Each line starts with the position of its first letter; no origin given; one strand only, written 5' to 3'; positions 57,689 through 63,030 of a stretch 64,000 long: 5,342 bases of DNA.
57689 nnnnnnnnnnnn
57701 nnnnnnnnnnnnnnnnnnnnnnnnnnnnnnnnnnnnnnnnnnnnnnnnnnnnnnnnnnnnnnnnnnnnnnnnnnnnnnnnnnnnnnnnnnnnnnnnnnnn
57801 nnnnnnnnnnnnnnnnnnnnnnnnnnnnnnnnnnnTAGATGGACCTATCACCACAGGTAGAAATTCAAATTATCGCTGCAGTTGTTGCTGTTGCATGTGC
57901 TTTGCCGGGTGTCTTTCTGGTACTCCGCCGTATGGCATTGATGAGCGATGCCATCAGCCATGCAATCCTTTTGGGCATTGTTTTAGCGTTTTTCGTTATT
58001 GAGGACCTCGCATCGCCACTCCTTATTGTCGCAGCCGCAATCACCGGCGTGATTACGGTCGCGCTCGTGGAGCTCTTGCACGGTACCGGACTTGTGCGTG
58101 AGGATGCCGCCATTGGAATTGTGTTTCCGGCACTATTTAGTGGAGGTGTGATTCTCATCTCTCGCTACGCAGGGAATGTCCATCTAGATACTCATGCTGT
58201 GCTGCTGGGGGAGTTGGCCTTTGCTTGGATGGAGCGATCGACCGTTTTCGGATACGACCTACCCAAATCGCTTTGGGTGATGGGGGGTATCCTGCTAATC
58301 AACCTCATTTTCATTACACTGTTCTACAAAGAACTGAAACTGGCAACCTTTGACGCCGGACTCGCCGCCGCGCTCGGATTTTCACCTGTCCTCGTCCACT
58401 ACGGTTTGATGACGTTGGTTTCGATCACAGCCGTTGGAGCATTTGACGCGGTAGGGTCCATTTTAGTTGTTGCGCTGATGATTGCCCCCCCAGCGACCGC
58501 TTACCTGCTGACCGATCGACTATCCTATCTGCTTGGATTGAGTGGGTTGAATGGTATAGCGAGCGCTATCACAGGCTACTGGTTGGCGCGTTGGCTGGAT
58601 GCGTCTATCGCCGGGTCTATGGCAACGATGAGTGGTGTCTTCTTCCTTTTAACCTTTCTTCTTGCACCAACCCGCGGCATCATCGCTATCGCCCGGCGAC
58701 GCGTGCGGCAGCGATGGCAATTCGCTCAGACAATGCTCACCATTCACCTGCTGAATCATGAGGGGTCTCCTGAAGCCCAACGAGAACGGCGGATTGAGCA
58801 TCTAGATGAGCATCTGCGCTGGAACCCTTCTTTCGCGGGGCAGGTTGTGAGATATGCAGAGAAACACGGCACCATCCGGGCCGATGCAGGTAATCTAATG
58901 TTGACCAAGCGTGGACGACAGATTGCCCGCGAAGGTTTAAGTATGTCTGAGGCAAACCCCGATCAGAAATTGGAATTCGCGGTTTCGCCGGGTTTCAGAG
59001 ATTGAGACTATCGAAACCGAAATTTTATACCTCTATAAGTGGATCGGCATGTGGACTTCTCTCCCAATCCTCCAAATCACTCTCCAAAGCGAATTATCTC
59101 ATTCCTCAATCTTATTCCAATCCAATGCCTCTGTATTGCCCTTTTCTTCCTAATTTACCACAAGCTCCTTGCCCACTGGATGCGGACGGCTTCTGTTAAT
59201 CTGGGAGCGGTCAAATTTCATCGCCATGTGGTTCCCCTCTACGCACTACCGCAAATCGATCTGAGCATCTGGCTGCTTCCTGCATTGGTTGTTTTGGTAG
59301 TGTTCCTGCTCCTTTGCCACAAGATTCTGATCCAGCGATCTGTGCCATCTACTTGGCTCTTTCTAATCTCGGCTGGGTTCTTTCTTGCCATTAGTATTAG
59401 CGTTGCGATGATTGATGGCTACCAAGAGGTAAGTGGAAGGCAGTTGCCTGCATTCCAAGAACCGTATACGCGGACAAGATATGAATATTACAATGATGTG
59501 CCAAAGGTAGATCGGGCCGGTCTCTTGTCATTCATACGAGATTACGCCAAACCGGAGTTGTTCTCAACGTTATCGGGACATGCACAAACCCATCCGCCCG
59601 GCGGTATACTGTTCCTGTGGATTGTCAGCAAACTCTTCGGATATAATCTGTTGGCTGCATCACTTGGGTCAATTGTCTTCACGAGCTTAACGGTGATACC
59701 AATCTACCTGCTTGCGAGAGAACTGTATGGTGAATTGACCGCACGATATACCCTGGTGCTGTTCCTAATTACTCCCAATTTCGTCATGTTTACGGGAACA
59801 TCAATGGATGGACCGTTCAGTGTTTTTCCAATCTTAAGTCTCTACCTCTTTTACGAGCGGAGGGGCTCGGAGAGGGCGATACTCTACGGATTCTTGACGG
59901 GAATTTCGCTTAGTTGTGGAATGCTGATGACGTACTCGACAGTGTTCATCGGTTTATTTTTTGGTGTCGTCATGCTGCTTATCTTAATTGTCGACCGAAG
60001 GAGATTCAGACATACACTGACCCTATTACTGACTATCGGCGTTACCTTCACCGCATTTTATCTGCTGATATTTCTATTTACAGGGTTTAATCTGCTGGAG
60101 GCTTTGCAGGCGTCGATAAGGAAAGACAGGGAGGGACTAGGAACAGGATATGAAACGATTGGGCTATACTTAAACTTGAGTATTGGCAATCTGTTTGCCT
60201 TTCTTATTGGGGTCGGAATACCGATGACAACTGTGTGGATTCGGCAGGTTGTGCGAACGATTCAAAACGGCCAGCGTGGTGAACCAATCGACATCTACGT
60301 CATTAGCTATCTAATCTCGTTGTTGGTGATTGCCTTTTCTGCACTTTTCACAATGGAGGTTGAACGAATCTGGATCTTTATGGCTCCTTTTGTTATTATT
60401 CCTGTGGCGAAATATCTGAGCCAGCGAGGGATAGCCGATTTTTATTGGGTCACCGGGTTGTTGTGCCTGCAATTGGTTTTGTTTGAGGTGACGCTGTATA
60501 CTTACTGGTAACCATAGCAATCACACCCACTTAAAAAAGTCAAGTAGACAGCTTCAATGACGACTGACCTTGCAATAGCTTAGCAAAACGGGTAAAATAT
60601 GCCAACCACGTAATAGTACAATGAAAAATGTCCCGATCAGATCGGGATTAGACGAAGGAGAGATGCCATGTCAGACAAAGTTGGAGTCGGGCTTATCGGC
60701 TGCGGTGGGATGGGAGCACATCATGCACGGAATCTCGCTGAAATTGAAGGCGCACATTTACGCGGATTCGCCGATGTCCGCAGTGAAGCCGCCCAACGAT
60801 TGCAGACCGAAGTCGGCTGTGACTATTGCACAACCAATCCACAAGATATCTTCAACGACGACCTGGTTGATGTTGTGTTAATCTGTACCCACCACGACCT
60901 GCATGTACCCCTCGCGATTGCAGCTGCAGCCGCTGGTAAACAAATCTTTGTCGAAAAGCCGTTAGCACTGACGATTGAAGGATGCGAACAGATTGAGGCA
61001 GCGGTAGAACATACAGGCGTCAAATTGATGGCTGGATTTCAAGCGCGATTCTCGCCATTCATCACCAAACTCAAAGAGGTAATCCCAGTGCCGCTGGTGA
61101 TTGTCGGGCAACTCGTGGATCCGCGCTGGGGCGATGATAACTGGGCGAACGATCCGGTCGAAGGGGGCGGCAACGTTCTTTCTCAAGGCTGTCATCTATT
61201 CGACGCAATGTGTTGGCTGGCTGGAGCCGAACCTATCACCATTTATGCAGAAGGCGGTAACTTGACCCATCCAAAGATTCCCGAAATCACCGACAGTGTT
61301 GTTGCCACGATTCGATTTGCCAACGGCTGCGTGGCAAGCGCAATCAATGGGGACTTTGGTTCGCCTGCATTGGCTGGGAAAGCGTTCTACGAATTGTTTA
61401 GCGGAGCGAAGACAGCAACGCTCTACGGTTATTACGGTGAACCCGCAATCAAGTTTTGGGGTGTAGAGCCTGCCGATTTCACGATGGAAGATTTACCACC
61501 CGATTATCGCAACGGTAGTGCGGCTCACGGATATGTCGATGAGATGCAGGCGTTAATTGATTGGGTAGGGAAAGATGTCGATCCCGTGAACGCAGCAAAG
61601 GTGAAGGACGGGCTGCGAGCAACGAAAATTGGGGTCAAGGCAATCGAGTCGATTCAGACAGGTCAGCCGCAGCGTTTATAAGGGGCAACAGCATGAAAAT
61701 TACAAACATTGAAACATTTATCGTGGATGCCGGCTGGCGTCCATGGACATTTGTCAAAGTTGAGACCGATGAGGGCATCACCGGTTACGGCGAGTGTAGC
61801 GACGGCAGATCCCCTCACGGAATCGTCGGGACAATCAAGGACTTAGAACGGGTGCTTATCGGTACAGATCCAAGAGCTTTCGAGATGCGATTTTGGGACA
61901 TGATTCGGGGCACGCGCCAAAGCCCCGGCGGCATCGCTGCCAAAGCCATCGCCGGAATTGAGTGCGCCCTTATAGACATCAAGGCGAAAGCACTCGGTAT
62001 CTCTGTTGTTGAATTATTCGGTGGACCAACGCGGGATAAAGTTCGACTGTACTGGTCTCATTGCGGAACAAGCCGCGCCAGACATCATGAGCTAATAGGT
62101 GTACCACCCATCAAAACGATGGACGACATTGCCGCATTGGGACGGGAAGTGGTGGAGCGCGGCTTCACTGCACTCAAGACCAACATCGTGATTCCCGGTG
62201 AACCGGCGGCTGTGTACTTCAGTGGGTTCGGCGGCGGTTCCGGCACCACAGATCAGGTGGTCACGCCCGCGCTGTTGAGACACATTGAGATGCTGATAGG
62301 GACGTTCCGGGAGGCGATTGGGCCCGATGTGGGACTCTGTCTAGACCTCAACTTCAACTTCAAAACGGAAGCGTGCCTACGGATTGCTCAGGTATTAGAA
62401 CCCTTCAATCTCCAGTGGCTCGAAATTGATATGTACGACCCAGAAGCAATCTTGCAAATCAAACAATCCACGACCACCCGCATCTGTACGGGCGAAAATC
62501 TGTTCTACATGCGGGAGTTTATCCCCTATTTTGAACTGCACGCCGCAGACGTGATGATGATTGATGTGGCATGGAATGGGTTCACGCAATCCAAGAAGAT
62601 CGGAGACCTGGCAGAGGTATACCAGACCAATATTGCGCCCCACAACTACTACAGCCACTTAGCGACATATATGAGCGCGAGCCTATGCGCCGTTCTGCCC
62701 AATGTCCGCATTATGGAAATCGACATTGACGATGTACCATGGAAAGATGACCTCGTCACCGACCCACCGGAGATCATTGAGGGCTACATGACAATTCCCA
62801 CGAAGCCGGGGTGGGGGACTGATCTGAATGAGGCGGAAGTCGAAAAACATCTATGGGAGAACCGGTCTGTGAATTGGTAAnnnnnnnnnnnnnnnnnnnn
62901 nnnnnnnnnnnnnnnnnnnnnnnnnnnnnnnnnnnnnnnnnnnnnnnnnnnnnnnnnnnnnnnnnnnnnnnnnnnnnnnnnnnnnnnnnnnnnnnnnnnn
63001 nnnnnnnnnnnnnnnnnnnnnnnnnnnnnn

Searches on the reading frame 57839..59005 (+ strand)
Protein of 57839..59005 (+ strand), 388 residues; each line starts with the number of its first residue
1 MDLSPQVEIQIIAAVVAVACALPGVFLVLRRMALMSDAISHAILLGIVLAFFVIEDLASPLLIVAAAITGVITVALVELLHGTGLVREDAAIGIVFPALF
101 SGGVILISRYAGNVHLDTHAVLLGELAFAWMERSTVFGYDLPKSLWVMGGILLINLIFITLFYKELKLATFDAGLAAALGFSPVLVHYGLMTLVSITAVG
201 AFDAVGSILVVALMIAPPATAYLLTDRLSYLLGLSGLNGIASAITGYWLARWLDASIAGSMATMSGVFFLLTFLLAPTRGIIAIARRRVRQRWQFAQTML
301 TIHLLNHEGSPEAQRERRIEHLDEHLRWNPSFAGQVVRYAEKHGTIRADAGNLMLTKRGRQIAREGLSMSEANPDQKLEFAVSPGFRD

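Call 91: search_protein_families(library=pfam, proteins=[window:57839-59005:+], max_evalue=0.00001)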
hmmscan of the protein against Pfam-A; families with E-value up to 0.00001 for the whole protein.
window:57839-59005:+ (388 aa): 2 families
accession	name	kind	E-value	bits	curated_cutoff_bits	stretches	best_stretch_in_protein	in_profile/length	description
PF00950.22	ABC-3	-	9.9e-43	146.9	20.1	1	11-274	10-256/258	ABC 3 transport family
PF01032.23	FecCD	-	9e-08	31.9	26.5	1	39-274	79-309/311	FecCD transport family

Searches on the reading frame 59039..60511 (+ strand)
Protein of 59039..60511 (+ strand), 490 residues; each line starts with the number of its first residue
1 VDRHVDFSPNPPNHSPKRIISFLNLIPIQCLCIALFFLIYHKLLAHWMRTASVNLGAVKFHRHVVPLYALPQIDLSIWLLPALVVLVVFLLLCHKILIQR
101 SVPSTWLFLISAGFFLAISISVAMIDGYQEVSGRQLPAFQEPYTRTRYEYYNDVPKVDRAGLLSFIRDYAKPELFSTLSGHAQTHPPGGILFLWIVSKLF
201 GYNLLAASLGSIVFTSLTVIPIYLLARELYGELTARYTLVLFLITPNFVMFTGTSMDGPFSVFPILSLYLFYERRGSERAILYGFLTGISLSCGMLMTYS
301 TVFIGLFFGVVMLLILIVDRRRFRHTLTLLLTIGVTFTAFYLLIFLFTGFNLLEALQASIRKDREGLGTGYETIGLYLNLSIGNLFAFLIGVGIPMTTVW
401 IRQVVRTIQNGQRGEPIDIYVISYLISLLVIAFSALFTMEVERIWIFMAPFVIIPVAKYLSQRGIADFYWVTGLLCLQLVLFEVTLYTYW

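Call 91: search_protein_families(library=pfam, proteins=[window:59039-60511:+], max_evalue=0.00001)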
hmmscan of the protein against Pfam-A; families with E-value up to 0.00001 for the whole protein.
window:59039-60511:+ (490 aa): 1 family
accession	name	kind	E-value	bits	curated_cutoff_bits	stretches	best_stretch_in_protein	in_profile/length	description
PF13231.12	PMT_2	-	4.6e-16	59.9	26.1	1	185-340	2-154/160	Dolichyl-phosphate-mannose-protein mannosyltransferase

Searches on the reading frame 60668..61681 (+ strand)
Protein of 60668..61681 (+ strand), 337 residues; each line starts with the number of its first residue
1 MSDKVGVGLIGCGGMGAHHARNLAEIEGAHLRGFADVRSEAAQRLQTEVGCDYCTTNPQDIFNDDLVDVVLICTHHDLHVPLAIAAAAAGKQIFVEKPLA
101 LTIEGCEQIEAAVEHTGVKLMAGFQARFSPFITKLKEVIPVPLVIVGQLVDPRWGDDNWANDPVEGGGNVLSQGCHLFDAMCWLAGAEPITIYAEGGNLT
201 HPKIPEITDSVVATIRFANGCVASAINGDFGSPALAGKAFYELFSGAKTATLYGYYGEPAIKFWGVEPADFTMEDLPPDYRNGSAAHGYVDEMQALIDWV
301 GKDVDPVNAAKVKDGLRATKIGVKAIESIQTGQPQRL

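Call 53: find_encoding_contigs(protein=window:60668-61681:+, flank=10000, max_places=2)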
Protein window:60668-61681:+ (337 aa): no gene with exactly this product is on record in the collection.

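Call 91: search_protein_families(library=pfam, proteins=[window:60668-61681:+], max_evalue=0.00001)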
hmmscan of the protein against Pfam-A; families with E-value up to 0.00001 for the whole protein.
window:60668-61681:+ (337 aa): 3 families
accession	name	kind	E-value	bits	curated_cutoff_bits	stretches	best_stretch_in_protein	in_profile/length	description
PF01408.29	GFO_IDH_MocA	-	2.4e-25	90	24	1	6-124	2-120/120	Oxidoreductase family, NAD-binding Rossmann fold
PF22725.1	GFO_IDH_MocA_C3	-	1.2e-13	51.5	27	1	153-225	27-100/124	GFO/IDH/MocA C-terminal domain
PF02894.22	GFO_IDH_MocA_C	-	4.1e-12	46.8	22.9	1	152-225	25-99/218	Oxidoreductase family, C-terminal alpha/beta domain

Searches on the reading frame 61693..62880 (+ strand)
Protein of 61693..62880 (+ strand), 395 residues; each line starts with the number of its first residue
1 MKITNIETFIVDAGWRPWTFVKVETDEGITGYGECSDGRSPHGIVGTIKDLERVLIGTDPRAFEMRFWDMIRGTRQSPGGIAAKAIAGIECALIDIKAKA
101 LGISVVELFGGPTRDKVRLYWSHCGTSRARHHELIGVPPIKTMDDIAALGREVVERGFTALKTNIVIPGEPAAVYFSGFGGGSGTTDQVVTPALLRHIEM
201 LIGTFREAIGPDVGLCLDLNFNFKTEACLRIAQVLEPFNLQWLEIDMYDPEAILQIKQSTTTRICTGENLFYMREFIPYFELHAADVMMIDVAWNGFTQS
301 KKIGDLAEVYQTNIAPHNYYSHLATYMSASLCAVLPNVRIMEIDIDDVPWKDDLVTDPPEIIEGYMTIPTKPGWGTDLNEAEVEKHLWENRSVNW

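Call 29: find_encoding_contigs(protein=window:61693-62880:+, flank=10000, max_places=10)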
Protein window:61693-62880:+ (395 aa): no gene with exactly this product is on record in the collection.

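Call 30: find_homologous_proteins(query=window:61693-62880:+, max_evalue=1e-50)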
Query window:61693-62880:+ (395 aa): 5616 proteins with E <= 1e-50 among 8000 candidates; the best 120 are listed.
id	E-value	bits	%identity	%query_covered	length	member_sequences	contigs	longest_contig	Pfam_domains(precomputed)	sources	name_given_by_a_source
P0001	9.9e-264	892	95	100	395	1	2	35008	PF13378.13,PF02746.22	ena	-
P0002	1.0e-262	889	95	100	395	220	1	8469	PF13378.13,PF02746.22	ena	-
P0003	6.3e-262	886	94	100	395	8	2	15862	PF13378.13,PF02746.22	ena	-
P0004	1.1e-254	863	91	100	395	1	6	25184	PF13378.13,PF02746.22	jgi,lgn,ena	jgi:L-alanine-DL-glutamate epimerase-like enolase superfamily enzyme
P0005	2.7e-253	858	91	100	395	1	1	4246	PF13378.13,PF02746.22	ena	-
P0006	1.3e-252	856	91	100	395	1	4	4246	PF13378.13,PF02746.22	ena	-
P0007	2.8e-251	851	90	100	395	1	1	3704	PF13378.13,PF02746.22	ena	-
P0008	2.1e-239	812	86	99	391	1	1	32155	PF13378.13,PF02746.22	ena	-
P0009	4.2e-239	811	86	99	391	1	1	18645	PF13378.13,PF02746.22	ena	-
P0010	4.8e-239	811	86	99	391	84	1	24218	PF13378.13,PF02746.22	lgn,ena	-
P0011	1.2e-238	810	86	99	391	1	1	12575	PF13378.13,PF02746.22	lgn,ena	-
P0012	1.5e-237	806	86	99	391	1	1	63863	PF13378.13,PF02746.22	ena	-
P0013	2.4e-237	805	85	99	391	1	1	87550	PF13378.13,PF02746.22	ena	-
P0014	4.0e-237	805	86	99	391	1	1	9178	PF13378.13,PF02746.22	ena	-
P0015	6.2e-237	804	85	99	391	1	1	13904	PF13378.13,PF02746.22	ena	-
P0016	7.3e-237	804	86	99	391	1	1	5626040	PF13378.13,PF02746.22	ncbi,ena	-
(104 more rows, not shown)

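Call 31: find_encoding_contigs(protein=P0001, flank=10000, max_places=4)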
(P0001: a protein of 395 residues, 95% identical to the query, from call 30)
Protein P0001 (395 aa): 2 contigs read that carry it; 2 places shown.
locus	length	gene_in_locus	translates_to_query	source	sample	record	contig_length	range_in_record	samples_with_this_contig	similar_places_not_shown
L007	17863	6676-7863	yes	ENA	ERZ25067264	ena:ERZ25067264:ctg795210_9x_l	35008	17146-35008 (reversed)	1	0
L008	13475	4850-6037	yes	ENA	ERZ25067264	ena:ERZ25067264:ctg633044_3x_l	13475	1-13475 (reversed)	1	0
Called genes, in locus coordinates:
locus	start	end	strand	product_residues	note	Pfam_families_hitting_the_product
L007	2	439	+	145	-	?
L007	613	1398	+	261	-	PF13860:FlgD_ig (weak)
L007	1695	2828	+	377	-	PF00950:ABC-3, PF01032:FecCD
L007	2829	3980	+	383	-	PF00950:ABC-3, PF01032:FecCD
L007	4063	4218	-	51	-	-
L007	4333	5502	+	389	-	PF13231:PMT_2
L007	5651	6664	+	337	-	PF01408:GFO_IDH_MocA, PF03447:NAD_binding_3 (weak), PF02894:GFO_IDH_MocA_C, PF22725:GFO_IDH_MocA_C3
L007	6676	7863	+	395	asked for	PF02746:MR_MLE_N, PF13378:MR_MLE_C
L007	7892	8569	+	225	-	PF00702:Hydrolase, PF13419:HAD_2, PF13242:Hydrolase_like (weak)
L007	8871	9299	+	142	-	PF13380:CoA_binding_2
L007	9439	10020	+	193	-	PF00514:Arm (faint), PF02985:HEAT (faint), PF13513:HEAT_EZ (faint), PF13646:HEAT_2, PF03130:HEAT_PBS (faint), PF13646:HEAT_2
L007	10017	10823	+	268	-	PF00290:Trp_syntA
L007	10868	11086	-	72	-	-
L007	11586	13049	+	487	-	PF00749:tRNA-synt_1c, PF19269:Anticodon_2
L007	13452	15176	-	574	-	PF00749:tRNA-synt_1c, PF03950:tRNA-synt_1c_C, PF20974:tRNA-synt_1c_C2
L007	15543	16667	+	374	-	PF01699:Na_Ca_ex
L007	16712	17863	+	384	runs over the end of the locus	PF01408:GFO_IDH_MocA, PF22725:GFO_IDH_MocA_C3 (weak), PF02894:GFO_IDH_MocA_C (weak)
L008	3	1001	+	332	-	?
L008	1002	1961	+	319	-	PF00950:ABC-3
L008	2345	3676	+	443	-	PF13231:PMT_2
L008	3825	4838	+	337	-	PF01408:GFO_IDH_MocA, PF03447:NAD_binding_3 (weak), PF02894:GFO_IDH_MocA_C, PF22725:GFO_IDH_MocA_C3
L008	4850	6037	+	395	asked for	PF02746:MR_MLE_N, PF13378:MR_MLE_C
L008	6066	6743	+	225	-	PF00702:Hydrolase, PF13419:HAD_2, PF13242:Hydrolase_like (weak)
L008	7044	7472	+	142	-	PF13380:CoA_binding_2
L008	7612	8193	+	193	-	PF00514:Arm (faint), PF02985:HEAT (faint), PF13513:HEAT_EZ (faint), PF13646:HEAT_2, PF03130:HEAT_PBS (faint), PF13646:HEAT_2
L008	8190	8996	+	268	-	PF00290:Trp_syntA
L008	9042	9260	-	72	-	-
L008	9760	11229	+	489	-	PF00749:tRNA-synt_1c, PF19269:Anticodon_2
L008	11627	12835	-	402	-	PF00749:tRNA-synt_1c, PF03950:tRNA-synt_1c_C, PF20974:tRNA-synt_1c_C2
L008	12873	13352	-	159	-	PF00749:tRNA-synt_1c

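Call 32: find_encoding_contigs(protein=P0004, flank=10000, max_places=4)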
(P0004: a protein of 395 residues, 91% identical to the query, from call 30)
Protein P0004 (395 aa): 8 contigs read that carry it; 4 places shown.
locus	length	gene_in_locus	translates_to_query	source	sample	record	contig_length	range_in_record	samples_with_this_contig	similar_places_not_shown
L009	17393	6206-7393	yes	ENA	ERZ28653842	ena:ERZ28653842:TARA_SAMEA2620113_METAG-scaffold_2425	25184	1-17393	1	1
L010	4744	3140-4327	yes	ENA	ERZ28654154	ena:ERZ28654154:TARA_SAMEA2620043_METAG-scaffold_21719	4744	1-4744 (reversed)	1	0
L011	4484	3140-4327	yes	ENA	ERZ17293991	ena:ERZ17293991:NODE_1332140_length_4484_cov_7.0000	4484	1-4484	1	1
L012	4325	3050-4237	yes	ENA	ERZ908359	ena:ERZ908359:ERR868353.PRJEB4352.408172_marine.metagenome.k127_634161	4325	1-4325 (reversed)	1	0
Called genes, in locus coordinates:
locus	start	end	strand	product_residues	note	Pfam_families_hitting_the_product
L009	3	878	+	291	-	?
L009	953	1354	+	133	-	-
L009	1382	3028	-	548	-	PF23357:DUF7088, PF23355:IFT52_GIFT (faint), PF09822:ABC_transp_aux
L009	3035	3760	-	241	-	PF12730:ABC2_membrane_4 (weak), PF12698:ABC2_membrane_3, PF12679:ABC2_membrane_2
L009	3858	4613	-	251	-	PF06778:Chlor_dismutase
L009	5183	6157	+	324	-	PF01555:N6_N4_Mtase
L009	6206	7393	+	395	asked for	PF02746:MR_MLE_N, PF13378:MR_MLE_C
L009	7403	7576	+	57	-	-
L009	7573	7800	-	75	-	-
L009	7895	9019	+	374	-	PF02746:MR_MLE_N, PF13378:MR_MLE_C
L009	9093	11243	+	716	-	PF01841:Transglut_core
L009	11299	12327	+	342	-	PF16261:DUF4915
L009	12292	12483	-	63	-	-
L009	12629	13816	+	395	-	PF22113:Mtrc-MtrF_II-IV_dom (weak)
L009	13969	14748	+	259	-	PF00106:adh_short, PF08659:KR, PF23441:SDR (weak), PF13561:adh_short_C2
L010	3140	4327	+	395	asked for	PF02746:MR_MLE_N, PF13378:MR_MLE_C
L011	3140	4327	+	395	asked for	PF02746:MR_MLE_N, PF13378:MR_MLE_C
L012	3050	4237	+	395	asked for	PF02746:MR_MLE_N, PF13378:MR_MLE_C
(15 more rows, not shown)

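Call 33: find_encoding_contigs(protein=P0016, flank=10000, max_places=2)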
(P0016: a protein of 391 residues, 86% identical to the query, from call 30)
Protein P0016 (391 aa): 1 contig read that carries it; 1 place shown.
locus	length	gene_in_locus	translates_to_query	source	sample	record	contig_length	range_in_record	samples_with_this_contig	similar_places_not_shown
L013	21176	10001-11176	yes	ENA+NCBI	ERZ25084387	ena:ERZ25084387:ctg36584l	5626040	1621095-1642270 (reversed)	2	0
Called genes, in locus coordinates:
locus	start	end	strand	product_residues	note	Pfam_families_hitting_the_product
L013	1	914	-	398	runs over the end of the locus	PF14306:PUA_2, PF01747:ATP-sulfurylase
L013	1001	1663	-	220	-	PF00730:HhH-GPD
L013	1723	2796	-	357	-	PF02615:Ldh_2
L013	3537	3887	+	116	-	PF01192:RNA_pol_Rpb6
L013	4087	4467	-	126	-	PF00903:Glyoxalase, PF13669:Glyoxalase_4 (weak)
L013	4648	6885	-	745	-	PF07715:Plug, PF00593:TonB_dep_Rec_b-barrel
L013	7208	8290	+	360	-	PF00155:Aminotran_1_2, PF04864:Alliinase_C (faint)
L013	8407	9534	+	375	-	PF04551:GcpE, PF26540:GcpE_C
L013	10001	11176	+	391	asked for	PF02746:MR_MLE_N, PF13378:MR_MLE_C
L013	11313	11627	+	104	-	PF01817:CM_2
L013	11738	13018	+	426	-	PF02844:GARS_N, PF01071:GARS_A, PF02843:GARS_C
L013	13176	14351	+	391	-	PF04326:SLFN_AlbA_2, PF13749:HATPase_c_4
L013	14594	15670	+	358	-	PF01370:Epimerase, PF13460:NAD_binding_10, PF04321:RmlD_sub_bind (weak)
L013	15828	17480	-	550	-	PF13625:Helicase_C_3, PF04851:ResIII, PF16203:ERCC3_RAD25_C, PF00271:Helicase_C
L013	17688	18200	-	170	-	PF01288:HPPK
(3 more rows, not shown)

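Call 83: find_encoding_contigs(protein=P0002, flank=2500, max_places=10)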
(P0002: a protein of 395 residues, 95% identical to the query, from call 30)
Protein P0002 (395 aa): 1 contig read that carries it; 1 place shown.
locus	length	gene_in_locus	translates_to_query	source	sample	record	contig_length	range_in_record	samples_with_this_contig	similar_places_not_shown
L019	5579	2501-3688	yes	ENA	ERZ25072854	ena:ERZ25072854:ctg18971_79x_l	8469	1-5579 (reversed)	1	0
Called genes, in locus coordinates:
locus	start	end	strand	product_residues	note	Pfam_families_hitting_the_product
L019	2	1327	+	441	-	PF13231:PMT_2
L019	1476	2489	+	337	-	PF01408:GFO_IDH_MocA, PF03447:NAD_binding_3 (weak), PF02894:GFO_IDH_MocA_C, PF22725:GFO_IDH_MocA_C3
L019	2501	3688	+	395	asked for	PF02746:MR_MLE_N, PF13378:MR_MLE_C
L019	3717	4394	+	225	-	PF00702:Hydrolase, PF13419:HAD_2, PF13242:Hydrolase_like (weak)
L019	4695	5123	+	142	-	PF13380:CoA_binding_2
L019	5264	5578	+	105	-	?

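Call 84: find_encoding_contigs(protein=P0003, flank=2500, max_places=10)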
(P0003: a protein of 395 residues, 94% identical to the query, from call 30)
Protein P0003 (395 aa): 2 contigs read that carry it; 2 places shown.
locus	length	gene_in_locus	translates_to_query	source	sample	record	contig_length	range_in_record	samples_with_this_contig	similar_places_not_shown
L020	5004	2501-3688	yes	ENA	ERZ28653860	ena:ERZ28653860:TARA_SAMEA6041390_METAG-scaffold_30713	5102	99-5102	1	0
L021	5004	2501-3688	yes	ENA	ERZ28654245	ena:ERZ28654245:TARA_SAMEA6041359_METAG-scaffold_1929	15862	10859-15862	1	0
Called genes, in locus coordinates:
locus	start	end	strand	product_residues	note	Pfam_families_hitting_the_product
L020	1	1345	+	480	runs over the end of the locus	?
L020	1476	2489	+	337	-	PF01408:GFO_IDH_MocA, PF03447:NAD_binding_3 (weak), PF02894:GFO_IDH_MocA_C, PF22725:GFO_IDH_MocA_C3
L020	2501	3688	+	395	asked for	PF02746:MR_MLE_N, PF13378:MR_MLE_C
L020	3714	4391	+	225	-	PF00702:Hydrolase, PF13419:HAD_2, PF13242:Hydrolase_like (faint)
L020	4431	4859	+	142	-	PF13380:CoA_binding_2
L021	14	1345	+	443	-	PF13231:PMT_2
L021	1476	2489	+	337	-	PF01408:GFO_IDH_MocA, PF03447:NAD_binding_3 (weak), PF02894:GFO_IDH_MocA_C, PF22725:GFO_IDH_MocA_C3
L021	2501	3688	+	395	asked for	PF02746:MR_MLE_N, PF13378:MR_MLE_C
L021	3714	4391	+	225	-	PF00702:Hydrolase, PF13419:HAD_2, PF13242:Hydrolase_like (faint)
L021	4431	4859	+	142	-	PF13380:CoA_binding_2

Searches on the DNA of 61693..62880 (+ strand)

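Call 96: search_rna_families(sources=[L001, L002, L009], threshold=evalue, max_evalue=1)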
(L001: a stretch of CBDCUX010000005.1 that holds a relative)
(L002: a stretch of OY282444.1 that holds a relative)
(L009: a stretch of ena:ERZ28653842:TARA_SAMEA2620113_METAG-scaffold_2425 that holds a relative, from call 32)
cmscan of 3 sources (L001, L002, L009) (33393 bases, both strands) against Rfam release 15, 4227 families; matches with E-value up to 1: 2.
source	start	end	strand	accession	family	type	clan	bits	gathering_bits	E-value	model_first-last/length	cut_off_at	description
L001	5059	5159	-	RF03509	mir-4660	Gene; miRNA;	-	33.7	87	0.0023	1-86/86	no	mir-4660 microRNA precursor family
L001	5066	5155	-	RF03308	MIR848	Gene; miRNA;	-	29.9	90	0.0096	1-97/97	no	MIR848 microRNA precursor family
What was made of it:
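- On Any described RNA family (Rfam 15): In L001 the only hits were spurious miRNA-hairpin matches outside the element (call 96).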
